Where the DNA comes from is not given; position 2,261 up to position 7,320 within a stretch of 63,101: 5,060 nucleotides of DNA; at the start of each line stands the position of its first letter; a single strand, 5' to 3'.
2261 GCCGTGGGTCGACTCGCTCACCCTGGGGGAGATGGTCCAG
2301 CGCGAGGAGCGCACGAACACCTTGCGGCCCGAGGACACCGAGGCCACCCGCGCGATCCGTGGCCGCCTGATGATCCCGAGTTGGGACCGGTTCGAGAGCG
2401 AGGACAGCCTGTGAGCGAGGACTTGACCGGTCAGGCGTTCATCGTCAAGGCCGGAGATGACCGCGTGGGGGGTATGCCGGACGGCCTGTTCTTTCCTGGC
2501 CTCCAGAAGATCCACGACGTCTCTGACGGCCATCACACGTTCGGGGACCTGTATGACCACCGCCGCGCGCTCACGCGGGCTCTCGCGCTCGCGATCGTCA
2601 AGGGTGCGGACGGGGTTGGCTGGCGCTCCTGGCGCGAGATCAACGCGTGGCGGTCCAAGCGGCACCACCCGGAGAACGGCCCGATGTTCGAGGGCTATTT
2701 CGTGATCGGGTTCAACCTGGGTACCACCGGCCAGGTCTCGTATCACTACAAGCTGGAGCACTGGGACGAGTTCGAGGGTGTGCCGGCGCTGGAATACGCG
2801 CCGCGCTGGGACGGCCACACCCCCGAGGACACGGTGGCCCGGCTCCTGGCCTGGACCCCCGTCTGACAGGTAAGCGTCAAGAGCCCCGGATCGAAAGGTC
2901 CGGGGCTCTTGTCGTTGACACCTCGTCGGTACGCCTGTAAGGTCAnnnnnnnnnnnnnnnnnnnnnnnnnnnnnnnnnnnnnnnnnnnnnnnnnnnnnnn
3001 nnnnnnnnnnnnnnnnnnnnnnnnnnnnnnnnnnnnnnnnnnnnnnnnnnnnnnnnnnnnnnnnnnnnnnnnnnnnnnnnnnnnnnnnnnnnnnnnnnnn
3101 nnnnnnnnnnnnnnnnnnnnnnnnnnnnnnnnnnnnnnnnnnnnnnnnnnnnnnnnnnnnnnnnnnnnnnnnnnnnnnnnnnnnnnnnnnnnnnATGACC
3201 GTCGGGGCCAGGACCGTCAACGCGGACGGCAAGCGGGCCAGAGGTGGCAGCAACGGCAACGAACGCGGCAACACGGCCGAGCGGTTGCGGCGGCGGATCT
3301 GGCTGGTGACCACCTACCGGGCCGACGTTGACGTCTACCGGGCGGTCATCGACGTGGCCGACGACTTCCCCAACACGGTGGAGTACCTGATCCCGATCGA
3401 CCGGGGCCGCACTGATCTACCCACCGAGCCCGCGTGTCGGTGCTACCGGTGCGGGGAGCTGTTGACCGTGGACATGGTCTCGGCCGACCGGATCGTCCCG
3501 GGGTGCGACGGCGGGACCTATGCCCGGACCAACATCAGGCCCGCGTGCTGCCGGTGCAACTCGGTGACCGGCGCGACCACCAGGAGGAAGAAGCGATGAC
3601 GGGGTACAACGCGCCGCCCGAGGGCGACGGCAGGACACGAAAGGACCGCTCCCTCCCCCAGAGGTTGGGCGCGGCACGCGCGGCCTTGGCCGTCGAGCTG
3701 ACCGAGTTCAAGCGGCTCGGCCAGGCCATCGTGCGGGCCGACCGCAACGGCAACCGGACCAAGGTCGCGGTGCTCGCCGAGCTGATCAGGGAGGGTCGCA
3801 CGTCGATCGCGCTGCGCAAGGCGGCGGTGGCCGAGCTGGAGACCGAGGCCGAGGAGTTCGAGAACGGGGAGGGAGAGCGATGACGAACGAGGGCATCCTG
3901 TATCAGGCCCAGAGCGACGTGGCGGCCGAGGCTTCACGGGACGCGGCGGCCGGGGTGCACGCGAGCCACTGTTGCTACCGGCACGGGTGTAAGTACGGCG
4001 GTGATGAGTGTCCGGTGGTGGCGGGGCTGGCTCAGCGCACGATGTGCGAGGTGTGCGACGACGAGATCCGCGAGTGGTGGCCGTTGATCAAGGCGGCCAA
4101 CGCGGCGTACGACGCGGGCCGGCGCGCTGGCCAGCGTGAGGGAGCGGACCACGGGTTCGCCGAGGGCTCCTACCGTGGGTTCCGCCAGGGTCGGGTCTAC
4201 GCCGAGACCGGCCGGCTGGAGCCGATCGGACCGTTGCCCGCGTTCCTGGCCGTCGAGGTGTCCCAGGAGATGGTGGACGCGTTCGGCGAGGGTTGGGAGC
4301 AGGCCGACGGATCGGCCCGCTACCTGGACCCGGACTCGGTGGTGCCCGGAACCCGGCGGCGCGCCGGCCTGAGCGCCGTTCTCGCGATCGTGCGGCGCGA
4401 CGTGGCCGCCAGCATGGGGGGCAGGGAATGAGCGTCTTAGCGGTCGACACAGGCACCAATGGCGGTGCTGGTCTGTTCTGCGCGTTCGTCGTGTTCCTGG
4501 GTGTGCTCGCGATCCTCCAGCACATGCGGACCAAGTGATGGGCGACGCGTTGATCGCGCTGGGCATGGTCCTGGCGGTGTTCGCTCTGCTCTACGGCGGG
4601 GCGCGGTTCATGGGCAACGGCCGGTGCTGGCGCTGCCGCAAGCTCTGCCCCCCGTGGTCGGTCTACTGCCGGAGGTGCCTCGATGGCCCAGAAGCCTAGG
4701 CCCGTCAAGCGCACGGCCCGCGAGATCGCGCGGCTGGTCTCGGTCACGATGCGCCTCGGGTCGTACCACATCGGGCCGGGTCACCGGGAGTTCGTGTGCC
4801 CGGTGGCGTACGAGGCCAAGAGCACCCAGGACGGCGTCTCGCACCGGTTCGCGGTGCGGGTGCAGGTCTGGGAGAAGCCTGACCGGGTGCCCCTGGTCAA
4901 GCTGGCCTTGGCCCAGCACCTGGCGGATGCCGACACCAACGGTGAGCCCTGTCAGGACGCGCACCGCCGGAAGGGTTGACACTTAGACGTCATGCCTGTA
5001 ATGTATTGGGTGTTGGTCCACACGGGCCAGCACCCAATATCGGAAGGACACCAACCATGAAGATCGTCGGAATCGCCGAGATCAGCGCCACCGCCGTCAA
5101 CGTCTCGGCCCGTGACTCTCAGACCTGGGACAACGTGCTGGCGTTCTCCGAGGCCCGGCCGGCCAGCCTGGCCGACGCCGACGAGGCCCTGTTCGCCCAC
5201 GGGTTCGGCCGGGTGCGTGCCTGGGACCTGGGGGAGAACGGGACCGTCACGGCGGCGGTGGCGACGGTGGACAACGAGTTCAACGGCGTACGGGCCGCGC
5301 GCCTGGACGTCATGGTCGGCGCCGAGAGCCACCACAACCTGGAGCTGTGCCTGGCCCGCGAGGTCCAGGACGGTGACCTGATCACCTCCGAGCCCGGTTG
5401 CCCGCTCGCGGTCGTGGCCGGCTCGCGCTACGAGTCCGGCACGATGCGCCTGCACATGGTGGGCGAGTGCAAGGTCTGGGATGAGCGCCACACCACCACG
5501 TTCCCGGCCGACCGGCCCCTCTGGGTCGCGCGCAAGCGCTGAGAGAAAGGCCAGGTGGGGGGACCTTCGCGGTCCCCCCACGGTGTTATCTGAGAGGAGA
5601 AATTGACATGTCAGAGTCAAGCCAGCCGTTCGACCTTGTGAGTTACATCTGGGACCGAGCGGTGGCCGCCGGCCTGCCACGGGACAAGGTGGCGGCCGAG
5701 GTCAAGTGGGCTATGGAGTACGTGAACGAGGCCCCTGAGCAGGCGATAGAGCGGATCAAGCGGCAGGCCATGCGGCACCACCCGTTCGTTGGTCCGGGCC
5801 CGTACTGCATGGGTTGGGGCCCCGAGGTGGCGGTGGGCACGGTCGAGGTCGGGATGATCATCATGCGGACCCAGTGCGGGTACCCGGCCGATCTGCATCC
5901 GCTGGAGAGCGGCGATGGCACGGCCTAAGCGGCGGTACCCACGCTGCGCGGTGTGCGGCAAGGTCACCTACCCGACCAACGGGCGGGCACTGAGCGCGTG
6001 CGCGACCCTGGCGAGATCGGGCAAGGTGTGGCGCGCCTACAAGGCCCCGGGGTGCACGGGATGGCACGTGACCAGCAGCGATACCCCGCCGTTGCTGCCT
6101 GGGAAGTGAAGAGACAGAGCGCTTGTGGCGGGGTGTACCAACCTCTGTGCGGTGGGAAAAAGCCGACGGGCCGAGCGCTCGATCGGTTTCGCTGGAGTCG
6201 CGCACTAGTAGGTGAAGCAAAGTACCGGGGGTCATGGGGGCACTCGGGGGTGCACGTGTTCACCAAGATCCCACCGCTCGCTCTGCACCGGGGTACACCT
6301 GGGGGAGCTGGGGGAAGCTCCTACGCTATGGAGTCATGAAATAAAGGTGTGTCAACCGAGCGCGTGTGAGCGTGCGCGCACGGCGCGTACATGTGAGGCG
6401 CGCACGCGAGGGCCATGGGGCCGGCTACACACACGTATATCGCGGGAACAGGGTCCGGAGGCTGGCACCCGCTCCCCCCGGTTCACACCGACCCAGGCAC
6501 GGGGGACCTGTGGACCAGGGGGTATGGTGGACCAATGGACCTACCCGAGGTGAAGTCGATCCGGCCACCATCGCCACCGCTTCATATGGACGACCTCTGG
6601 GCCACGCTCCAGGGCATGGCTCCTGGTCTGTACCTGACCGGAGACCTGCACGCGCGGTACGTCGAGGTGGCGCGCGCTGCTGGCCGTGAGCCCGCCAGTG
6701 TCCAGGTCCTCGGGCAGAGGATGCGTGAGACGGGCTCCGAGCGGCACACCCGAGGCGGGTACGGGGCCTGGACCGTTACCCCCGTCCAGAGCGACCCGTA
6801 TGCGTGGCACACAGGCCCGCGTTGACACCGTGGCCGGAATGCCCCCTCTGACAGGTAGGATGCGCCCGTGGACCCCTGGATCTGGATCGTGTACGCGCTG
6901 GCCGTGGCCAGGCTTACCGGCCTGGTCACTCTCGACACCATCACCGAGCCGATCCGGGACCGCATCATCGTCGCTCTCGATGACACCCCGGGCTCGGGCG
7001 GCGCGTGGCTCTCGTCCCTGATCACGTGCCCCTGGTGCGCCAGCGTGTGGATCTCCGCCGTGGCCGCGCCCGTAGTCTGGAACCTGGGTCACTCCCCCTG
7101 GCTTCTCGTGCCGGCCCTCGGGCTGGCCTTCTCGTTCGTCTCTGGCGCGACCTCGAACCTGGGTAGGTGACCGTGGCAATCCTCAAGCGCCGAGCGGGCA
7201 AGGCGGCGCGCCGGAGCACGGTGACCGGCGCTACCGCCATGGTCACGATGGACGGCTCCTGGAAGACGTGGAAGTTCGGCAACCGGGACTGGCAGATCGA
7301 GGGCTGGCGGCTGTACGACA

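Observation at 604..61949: Genome-wide 18-bp inverted repeat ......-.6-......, at promoters and also buried inside ORFs against codon bias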

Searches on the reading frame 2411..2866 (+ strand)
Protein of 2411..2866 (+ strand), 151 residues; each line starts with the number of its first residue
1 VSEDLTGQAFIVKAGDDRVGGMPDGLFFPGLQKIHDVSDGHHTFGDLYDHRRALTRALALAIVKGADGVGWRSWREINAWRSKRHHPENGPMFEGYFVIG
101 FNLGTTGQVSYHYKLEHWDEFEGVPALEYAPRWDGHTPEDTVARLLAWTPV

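Call 69: search_protein_families(library=pfam, proteins=[window:2411-2866:+], max_evalue=0.05)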
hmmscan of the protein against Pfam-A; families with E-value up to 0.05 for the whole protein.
window:2411-2866:+ (151 aa): 1 family
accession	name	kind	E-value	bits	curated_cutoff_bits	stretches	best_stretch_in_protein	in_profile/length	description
PF25311.1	WDGH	-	1.6e-30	105.7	27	1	36-147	2-96/97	WDGH domain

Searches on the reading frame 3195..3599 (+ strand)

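Call 69: search_protein_families(library=pfam, proteins=[window:3195-3599:+], max_evalue=0.05)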
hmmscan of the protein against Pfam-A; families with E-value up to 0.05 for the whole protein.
window:3195-3599:+ (134 aa): 2 families
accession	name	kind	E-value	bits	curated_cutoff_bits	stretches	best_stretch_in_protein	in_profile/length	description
PF14279.12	HNH_5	-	3.1e-06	27.5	27.5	1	83-131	1-49/56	HNH endonuclease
PF01844.29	HNH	-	1.6e-05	25.4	21.4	1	83-123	1-42/47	HNH endonuclease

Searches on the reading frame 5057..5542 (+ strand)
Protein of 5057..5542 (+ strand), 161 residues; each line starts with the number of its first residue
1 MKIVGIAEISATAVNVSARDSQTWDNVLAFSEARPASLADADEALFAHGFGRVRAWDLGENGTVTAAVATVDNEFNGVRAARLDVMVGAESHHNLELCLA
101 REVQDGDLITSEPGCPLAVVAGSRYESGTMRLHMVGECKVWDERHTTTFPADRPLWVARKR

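Call 18: search_protein_families(library=pfam, proteins=[window:5057-5542:+], max_evalue=0.01)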
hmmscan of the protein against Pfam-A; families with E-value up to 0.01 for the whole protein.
window:5057-5542:+ (161 aa): 0 families

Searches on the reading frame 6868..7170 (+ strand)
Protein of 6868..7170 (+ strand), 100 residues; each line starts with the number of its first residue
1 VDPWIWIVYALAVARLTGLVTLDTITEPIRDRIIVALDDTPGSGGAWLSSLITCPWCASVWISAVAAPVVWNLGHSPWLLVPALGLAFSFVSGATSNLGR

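Call 33: search_protein_families(library=phrogs, proteins=[window:6868-7170:+], max_evalue=0.001)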
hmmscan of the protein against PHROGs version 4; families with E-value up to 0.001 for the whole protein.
window:6868-7170:+ (100 aa): 1 family
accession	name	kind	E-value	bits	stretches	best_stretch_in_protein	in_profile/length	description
phrog_781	-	unknown function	7.1e-26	91.3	1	2-97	37-133/152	-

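Call 69: search_protein_families(library=pfam, proteins=[window:6868-7170:+], max_evalue=0.05)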
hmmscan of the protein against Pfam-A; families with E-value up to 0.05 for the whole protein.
window:6868-7170:+ (100 aa): 1 family
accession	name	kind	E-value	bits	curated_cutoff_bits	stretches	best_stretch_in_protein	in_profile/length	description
PF07098.16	DUF1360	-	2.5e-07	31.1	21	1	10-69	3-74/102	Protein of unknown function (DUF1360)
